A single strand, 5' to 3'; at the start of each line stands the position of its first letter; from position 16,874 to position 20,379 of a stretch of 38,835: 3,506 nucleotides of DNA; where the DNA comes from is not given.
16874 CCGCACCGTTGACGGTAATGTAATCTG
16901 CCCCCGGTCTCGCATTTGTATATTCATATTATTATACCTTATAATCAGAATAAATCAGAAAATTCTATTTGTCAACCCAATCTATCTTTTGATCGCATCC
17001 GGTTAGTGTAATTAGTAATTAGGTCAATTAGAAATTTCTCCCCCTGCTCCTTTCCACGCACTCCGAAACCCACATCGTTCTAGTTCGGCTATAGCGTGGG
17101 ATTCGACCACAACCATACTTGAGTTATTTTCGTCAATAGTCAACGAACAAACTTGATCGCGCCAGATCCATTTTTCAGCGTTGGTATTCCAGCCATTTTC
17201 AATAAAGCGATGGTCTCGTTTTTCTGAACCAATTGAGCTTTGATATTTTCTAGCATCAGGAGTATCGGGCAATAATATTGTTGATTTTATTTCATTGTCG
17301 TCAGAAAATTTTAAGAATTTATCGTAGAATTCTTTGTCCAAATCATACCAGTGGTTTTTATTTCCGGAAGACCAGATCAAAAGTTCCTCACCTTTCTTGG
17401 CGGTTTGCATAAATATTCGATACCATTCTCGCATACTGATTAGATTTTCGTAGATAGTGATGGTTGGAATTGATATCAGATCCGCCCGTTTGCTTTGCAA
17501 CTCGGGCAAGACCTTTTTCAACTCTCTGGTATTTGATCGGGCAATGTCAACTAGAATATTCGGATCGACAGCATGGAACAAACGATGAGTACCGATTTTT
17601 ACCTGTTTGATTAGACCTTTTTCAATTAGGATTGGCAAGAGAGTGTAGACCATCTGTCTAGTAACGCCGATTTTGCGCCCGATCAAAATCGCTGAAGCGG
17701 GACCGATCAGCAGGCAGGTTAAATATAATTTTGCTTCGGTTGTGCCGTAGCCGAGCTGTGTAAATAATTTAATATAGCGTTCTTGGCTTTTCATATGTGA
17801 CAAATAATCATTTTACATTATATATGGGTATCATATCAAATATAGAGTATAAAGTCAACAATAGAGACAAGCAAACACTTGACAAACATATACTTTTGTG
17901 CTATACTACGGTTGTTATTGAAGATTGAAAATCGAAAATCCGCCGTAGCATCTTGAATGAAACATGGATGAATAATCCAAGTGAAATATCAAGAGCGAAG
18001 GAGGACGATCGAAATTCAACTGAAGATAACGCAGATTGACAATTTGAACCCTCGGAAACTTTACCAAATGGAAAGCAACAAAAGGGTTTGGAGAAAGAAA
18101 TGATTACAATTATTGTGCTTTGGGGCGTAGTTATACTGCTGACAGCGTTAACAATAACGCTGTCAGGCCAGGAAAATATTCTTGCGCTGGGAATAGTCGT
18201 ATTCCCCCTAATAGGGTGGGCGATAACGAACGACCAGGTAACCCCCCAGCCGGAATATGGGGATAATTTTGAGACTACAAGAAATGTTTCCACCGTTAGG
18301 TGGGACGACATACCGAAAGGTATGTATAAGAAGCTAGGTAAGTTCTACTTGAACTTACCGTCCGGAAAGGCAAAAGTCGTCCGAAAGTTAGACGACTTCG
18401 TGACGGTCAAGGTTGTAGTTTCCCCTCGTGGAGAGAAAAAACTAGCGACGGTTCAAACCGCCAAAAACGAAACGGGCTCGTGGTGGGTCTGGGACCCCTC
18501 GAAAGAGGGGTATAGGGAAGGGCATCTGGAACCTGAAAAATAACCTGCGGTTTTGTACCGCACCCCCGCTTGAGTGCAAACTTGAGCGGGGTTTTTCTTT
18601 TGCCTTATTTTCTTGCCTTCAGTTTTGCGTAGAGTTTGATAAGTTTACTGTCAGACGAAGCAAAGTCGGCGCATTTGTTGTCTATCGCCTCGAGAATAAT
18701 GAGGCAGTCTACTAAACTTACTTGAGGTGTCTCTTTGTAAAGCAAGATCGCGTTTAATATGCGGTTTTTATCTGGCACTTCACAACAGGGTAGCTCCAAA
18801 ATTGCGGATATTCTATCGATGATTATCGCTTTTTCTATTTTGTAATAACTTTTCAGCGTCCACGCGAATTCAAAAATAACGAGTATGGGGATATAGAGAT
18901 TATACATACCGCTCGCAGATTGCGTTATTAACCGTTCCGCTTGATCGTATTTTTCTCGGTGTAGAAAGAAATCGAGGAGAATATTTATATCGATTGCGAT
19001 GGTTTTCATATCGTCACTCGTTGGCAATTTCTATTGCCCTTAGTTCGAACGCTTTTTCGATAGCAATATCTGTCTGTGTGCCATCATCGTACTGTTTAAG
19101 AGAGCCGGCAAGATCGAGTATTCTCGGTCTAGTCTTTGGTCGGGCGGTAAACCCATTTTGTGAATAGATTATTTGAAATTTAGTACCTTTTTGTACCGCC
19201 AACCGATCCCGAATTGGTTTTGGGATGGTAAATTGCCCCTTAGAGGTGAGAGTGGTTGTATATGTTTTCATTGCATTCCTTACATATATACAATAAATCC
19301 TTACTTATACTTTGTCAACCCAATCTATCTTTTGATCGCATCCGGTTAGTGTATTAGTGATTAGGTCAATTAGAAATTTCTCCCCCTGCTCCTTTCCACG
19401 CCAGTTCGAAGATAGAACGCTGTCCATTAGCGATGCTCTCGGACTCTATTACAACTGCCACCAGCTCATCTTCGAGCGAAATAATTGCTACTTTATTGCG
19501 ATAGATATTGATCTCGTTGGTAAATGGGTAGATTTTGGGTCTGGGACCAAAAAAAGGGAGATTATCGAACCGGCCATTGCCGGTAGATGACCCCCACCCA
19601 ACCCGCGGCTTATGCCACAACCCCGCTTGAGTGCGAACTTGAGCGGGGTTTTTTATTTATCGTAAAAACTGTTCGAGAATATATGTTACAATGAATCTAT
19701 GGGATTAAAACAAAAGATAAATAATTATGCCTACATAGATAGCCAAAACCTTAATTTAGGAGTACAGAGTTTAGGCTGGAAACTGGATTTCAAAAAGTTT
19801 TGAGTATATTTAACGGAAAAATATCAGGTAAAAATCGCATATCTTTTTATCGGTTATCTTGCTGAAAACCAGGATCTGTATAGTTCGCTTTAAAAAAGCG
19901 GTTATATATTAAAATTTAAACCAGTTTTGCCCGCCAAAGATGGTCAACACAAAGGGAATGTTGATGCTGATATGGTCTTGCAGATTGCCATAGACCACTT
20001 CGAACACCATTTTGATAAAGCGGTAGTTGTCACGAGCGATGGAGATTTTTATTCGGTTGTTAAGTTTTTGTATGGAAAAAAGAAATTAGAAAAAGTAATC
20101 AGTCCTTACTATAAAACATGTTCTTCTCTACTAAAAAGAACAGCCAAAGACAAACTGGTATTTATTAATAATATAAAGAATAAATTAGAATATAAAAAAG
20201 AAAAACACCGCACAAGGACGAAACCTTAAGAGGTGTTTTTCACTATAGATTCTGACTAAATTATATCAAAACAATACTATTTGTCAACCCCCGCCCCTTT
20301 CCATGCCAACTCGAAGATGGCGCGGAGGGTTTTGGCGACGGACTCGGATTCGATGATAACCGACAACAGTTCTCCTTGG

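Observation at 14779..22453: Tandem array of paralogous modules: TrmB regulator / conserved leader / variable small membrane protein / conserved terminator / VapBC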

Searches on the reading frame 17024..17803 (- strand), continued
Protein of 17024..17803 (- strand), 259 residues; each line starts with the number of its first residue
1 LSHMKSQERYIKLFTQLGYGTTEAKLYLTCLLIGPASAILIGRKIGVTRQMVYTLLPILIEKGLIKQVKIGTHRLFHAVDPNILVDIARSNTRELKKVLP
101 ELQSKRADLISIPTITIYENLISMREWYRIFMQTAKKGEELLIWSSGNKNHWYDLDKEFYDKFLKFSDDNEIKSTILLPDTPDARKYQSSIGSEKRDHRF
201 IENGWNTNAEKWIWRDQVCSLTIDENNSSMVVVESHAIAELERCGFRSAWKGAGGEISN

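Call 95: find_related_loci(query=A6, collection=viral_contigs, flank=4000)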
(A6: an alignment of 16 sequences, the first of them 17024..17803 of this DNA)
Query A6 (259 aa) in viral_contigs; peptide patterns used: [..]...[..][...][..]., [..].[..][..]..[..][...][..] (x = any residue, [..] = any of these).
59 stretches matched a pattern, but none encodes a relative of the query by tblastn (E <= 1e-3).

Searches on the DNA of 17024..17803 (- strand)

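Call 46: search_rna_families(sources=[L028, L031, L035, L036, L037, L040, L046, L045, L032, L039, L026], threshold=evalue, max_evalue=1)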
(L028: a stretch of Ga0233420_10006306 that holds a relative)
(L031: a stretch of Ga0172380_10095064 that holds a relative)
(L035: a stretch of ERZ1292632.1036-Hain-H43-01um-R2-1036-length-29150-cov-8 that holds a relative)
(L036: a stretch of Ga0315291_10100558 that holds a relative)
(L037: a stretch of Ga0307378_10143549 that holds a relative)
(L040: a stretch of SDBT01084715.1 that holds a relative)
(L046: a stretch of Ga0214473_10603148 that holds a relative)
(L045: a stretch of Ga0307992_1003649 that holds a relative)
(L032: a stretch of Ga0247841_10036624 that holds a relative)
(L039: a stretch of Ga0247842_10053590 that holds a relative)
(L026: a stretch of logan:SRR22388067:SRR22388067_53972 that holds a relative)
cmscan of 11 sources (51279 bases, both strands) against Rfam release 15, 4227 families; matches with E-value up to 1: 4.
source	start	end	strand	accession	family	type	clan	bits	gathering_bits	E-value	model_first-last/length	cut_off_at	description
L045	6578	6648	+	RF00005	tRNA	Gene; tRNA;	CL00001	63.1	29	2e-11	1-71/71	no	tRNA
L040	1116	1211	+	RF00333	snoZ157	Gene; snRNA; snoRNA; CD-box;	CL00063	30.5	55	0.029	1-100/100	no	Small nucleolar RNA Z157/R69/R10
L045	6715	6945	+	RF02415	rliG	Gene; sRNA;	-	26.4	55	0.14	1-267/267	no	Listeria sRNA rliG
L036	204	316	-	RF02621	BSnc120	Gene; sRNA;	-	24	114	0.39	1-88/88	no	Brucella sRNA 120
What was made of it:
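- On Described cis-regulatory RNA families (Rfam 15): No hit to any leader at E<=1 in 11 related loci (call 46).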

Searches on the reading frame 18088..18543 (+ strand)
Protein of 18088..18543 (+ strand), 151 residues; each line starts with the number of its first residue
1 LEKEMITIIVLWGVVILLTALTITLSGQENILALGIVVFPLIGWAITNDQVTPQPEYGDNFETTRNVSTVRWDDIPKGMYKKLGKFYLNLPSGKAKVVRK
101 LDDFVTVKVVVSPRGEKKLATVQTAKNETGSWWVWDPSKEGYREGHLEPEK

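Call 9: search_protein_families(library=pfam, proteins=[window:18088-18543:+], max_evalue=0.01)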
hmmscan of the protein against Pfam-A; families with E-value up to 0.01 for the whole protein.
window:18088-18543:+ (151 aa): 0 families

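Call 23: search_protein_families(library=padloc, proteins=[window:18088-18543:+], max_evalue=0.01)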
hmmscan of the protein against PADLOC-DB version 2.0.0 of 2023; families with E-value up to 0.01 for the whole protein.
window:18088-18543:+ (151 aa): 0 families

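Call 27: search_protein_families(library=ncbifam, proteins=[window:18088-18543:+], max_evalue=0.01)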
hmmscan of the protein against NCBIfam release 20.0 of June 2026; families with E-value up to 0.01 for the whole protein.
window:18088-18543:+ (151 aa): 0 families

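Call 55: find_homologous_proteins(query=window:18100-18543:+, max_evalue=0.01)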
Query window:18100-18543:+ (147 aa): 1 proteins with E <= 0.01 among 11 candidates.
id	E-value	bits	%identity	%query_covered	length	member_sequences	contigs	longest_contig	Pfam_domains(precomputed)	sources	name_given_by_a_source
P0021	3.5e-92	324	99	100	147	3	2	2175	-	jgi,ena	-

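Call 81: search_protein_representatives(protein=window:18100-18543:+)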
Query: 147 residues. Proteins with E-value up to 0.001 (for the whole library): 2; up to 1e-10: 1; up to 1e-30: 1. The best 2 are listed.
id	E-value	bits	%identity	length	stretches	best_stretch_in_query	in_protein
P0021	1.1e-92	324.0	99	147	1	1-147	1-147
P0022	7.8e-06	42.1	34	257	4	19-54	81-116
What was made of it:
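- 18100..18543 (+): smp2: cargo 2, a 147-aa ORFan with 2 N-terminal TM helices and a roughly 100-aa soluble part. An exhaustive HMMER scan of 1.84e9 representatives found only itself plus a weak TM hit (call 81).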

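Call 82: predict_structure(protein=window:18100-18543:+)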
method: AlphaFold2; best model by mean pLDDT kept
length: 147 residues; sequences in the alignment: 1
mean_pLDDT: 48.6   pTM: 0.23
mean pLDDT of the five models: 48.6, 47.8, 44.4, 43.0, 41.9
residues with pLDDT >= 90: 0; 70-90: 20; 50-70: 32; < 50: 95
segments of 3 or more residues with pLDDT < 50: 46-127, 133-135, 142-147
pLDDT, mean of each block of 10 residues (from residue 1): 81 78 64 63 48 34 35 38 40 38 34 38 46 49 41
secondary structure, 60 per line:
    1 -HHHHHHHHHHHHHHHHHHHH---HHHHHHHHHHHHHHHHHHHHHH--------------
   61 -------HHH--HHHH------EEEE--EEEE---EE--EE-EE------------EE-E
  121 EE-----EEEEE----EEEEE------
elements in order: H2-21 H25-46 H73-76 E83-86 E89-92 E120-122 E128-132 E137-141
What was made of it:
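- Tried and rejected: A single-sequence AlphaFold model of smp2 had pLDDT 48.6 and was not used (call 82).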

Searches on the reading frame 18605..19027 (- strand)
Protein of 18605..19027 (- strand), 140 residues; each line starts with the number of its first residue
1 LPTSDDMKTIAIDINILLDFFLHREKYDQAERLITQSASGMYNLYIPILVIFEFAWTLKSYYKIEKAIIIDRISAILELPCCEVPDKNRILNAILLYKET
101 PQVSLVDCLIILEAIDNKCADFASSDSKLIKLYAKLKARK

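Call 10: search_protein_families(library=pfam, proteins=[window:18605-19027:-], max_evalue=0.01)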
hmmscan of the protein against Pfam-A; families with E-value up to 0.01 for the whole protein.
window:18605-19027:- (140 aa): 1 family
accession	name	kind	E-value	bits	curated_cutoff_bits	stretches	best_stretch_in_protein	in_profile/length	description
PF01850.27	PIN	-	3.7e-09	37.7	23.6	1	11-133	2-118/120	PIN domain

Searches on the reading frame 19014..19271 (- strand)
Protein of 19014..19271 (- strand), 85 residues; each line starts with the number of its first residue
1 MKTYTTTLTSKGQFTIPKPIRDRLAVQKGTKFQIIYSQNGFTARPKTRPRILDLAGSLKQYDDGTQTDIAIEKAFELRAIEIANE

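Call 10: search_protein_families(library=pfam, proteins=[window:19014-19271:-], max_evalue=0.01)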
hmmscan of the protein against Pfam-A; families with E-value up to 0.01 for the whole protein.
window:19014-19271:- (85 aa): 2 families
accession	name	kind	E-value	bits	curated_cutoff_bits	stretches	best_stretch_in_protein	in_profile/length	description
PF04014.23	MazE_antitoxin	-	7.3e-05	23.1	24.7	1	6-49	2-46/48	Antidote-toxin recognition MazE, bacterial antitoxin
PF15937.10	PrlF_antitoxin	-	0.0052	17.4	32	1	6-37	2-31/99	prlF antitoxin for toxin YhaV_toxin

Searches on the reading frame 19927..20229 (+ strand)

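Call 9: search_protein_families(library=pfam, proteins=[window:19927-20229:+], max_evalue=0.01)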
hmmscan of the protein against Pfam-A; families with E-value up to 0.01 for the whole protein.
window:19927-20229:+ (100 aa): 1 family
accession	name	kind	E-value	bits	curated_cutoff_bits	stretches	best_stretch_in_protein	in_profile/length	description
PF01936.24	NYN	-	1.2e-05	26.3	24.2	1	7-73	72-138/145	NYN domain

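Call 23: search_protein_families(library=padloc, proteins=[window:19927-20229:+], max_evalue=0.01)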
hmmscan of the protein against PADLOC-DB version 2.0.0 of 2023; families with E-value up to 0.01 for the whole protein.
window:19927-20229:+ (100 aa): 2 families
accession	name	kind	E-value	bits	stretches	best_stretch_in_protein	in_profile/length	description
PDLC04163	HEC-09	-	5e-05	21.1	1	12-79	106-174/203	-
PDLC01154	NYN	-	0.003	15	1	19-87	234-302/310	"LabA-like protein, NYN family nuclease"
